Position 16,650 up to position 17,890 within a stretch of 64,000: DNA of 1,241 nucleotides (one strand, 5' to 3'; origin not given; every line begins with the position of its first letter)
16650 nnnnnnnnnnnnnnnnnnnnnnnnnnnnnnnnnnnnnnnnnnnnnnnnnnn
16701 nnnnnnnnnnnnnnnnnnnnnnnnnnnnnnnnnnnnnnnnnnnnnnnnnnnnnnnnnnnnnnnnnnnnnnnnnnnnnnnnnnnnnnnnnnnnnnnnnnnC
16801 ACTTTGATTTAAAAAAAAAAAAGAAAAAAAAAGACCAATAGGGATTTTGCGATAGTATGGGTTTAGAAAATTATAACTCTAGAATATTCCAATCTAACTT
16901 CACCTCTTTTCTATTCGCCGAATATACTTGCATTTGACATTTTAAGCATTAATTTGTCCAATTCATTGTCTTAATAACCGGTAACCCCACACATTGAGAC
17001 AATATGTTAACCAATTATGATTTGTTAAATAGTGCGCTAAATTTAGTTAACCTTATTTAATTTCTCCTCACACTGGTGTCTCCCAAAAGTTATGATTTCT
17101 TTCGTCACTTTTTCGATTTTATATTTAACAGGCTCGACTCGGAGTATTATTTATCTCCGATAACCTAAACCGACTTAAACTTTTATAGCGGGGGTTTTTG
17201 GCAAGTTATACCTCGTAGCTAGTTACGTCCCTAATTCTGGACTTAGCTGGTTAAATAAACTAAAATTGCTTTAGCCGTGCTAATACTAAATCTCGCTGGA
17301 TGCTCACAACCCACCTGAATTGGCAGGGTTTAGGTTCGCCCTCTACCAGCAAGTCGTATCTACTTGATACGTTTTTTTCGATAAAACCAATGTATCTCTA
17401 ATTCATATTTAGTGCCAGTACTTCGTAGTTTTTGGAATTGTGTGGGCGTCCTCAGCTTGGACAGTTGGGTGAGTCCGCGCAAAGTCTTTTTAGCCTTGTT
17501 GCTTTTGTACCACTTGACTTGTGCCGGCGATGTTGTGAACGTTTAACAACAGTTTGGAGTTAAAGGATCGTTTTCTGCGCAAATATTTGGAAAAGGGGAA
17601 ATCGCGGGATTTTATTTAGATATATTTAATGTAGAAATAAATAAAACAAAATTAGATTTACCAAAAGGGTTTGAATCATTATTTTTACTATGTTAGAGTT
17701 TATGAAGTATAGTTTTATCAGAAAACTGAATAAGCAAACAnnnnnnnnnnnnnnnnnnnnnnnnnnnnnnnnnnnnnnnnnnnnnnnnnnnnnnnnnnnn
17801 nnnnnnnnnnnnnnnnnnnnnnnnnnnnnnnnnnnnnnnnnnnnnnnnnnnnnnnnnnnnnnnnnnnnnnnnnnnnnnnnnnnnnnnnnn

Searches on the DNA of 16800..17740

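Call 69: search_rna_families(source=window, start=16800, end=17740, threshold=evalue, max_evalue=1)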
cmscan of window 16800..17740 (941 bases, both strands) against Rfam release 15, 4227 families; matches with E-value up to 1: 0.
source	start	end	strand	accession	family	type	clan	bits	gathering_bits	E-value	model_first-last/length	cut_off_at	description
